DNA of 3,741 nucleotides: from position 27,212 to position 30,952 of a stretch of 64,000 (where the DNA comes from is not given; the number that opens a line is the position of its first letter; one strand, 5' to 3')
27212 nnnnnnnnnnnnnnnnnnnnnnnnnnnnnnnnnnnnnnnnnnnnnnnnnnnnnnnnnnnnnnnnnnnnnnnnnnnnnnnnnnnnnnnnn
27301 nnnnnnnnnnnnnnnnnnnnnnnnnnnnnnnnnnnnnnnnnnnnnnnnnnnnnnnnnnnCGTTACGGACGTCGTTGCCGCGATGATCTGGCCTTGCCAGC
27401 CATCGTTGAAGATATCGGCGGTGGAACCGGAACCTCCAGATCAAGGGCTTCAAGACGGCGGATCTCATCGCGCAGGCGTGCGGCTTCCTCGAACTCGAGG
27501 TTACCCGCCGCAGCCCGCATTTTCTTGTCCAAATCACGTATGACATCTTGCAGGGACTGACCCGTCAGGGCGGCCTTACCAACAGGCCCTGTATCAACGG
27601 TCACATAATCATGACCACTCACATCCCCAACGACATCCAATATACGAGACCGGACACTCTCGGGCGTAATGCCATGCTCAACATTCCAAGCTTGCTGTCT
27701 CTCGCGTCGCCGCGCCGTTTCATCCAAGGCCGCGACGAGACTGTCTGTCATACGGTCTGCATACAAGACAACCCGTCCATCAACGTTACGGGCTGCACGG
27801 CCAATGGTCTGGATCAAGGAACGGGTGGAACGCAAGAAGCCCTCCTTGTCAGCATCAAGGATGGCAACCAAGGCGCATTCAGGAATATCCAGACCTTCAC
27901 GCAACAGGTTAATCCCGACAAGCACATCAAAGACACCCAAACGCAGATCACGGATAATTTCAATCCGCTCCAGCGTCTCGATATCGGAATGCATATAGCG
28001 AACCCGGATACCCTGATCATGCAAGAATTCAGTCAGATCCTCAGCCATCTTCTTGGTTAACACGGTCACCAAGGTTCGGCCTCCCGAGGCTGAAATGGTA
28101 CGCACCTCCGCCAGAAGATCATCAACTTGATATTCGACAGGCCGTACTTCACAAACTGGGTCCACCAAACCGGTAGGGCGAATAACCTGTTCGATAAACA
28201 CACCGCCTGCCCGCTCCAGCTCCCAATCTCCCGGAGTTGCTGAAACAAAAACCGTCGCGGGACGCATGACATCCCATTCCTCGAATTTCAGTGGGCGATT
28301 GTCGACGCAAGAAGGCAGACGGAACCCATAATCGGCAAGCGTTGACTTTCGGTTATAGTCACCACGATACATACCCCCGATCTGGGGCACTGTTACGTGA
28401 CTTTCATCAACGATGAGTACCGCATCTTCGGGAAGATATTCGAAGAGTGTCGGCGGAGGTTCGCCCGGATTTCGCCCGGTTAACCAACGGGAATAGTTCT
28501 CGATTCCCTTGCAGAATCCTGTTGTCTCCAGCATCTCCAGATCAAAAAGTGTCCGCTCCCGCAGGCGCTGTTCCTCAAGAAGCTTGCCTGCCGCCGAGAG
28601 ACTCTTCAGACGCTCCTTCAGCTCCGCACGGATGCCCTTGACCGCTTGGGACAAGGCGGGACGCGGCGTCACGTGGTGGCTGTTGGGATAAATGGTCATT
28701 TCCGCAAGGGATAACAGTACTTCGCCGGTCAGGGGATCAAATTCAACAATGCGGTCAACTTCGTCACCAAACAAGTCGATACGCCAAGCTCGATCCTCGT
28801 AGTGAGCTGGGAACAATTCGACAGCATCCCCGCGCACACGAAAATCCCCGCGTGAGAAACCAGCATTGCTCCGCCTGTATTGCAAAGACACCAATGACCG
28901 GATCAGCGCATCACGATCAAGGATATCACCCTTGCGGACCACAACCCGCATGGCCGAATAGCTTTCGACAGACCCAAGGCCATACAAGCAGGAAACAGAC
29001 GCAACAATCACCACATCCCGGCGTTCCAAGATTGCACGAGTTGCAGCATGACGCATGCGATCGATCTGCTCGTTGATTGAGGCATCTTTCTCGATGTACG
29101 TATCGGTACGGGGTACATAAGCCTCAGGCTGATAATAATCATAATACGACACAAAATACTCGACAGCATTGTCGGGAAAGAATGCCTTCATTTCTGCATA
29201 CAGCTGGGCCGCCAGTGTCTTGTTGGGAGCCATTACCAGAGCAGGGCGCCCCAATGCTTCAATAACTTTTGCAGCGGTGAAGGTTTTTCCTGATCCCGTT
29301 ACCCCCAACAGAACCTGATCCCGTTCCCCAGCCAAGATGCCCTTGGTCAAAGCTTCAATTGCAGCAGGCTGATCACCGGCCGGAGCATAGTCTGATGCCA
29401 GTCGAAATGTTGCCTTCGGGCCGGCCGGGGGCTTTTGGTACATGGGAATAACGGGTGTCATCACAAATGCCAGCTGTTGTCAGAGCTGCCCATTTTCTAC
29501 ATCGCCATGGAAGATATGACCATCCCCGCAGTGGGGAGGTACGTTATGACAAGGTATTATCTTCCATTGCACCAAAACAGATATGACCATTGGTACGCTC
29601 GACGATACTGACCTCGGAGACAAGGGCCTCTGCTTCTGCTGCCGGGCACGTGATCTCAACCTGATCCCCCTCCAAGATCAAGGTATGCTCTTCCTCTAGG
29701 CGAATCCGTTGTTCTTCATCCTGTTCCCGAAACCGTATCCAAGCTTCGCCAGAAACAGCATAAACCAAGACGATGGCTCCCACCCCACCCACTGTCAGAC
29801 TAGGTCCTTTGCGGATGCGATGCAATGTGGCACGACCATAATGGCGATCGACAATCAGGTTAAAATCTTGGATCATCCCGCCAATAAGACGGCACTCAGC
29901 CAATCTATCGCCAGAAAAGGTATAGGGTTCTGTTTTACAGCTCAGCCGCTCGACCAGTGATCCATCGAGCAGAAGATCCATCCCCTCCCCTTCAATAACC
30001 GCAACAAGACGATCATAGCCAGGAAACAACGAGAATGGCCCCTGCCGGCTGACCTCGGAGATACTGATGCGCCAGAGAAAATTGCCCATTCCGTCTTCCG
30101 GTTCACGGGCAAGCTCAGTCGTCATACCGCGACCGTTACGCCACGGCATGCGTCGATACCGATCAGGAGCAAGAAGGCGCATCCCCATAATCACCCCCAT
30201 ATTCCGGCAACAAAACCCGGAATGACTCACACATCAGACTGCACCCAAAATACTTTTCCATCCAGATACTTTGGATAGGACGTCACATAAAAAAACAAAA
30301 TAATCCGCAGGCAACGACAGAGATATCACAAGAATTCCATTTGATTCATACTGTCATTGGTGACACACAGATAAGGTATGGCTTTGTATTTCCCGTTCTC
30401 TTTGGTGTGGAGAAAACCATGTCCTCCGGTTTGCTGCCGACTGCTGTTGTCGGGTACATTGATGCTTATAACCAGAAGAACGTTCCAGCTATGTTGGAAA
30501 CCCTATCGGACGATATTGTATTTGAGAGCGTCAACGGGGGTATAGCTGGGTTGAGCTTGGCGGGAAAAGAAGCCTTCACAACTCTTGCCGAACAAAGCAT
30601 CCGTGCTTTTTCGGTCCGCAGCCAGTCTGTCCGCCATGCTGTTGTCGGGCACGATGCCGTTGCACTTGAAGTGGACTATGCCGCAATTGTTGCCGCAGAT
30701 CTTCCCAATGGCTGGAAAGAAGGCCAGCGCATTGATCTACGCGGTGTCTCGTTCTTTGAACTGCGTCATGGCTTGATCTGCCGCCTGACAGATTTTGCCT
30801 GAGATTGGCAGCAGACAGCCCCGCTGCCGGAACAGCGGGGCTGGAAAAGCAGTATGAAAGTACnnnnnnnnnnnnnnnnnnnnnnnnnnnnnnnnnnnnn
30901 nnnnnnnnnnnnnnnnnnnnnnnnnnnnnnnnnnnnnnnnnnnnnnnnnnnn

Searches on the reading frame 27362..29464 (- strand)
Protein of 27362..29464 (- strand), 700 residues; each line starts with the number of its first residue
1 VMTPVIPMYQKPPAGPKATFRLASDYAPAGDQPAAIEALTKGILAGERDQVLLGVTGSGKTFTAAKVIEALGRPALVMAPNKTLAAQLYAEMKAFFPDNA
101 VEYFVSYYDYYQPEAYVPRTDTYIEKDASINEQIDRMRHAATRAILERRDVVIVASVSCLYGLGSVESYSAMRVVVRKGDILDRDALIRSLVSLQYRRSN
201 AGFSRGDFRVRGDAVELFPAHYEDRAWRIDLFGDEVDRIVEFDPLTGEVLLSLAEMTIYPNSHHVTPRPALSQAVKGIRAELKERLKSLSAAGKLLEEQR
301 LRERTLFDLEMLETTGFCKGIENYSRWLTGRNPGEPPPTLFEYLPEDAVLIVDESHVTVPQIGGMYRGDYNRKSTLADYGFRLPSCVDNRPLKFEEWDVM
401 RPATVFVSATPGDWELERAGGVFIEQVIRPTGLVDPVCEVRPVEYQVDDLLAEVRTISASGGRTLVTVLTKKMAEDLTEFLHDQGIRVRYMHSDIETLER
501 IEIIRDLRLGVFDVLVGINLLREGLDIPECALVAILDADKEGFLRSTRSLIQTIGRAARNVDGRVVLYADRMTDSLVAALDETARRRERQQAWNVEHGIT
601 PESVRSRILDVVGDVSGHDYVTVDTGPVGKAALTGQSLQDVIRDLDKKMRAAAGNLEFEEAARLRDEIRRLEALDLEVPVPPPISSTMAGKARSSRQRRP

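Call 16: search_protein_families(library=pfam, proteins=[window:27362-29464:-], max_evalue=0.001)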
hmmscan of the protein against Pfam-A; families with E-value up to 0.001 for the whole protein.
window:27362-29464:- (700 aa): 7 families
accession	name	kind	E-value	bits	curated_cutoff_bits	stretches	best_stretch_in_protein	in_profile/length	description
PF17757.6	UvrB_inter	-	1.4e-31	108.9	22.9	1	176-263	3-90/91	UvrB interaction domain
PF00271.37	Helicase_C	-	4.1e-20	72.5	23.5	1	454-560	10-109/110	Helicase conserved C-terminal domain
PF12344.14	UvrB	-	1.7e-17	63.4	27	1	567-608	1-42/43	Ultra-violet resistance protein B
PF04851.21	ResIII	-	4.5e-10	40.1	22.5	1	31-102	7-83/164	Type III restriction enzyme, res subunit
PF02151.25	UVR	-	1.6e-08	34.5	21.5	1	640-673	2-35/36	UvrB/uvrC motif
PF00270.35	DEAD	-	1.2e-07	32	26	1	32-98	4-71/167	DEAD/DEAH box helicase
PF13604.12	AAA_30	-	0.00058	20.1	27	0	36-92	10-66/191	AAA domain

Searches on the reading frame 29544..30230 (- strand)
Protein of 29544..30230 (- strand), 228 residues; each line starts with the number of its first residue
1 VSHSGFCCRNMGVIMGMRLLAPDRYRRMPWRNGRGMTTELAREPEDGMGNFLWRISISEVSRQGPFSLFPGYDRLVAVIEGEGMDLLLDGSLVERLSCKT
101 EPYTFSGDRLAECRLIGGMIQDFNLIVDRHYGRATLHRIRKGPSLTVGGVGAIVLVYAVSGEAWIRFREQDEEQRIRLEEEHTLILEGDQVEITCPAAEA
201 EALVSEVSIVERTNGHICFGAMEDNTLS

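Call 16: search_protein_families(library=pfam, proteins=[window:29544-30230:-], max_evalue=0.001)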
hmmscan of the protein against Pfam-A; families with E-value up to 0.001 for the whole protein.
window:29544-30230:- (228 aa): 1 family
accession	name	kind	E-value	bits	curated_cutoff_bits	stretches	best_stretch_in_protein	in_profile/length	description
PF05962.17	HutD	-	5.7e-47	160.6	25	1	24-202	3-178/181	HutD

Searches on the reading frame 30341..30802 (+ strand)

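Call 34: search_protein_families(library=pfam, proteins=[window:30341-30802:+], max_evalue=0.0001)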
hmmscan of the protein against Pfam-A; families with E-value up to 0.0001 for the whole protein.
window:30341-30802:+ (153 aa): 2 families
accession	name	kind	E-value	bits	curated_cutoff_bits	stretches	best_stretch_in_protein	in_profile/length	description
PF12680.13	SnoaL_2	-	1.2e-14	55.1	27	1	37-148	2-101/102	SnoaL-like domain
PF07366.18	SnoaL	-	7.8e-06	26.2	28.4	1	38-146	6-110/126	SnoaL-like polyketide cyclase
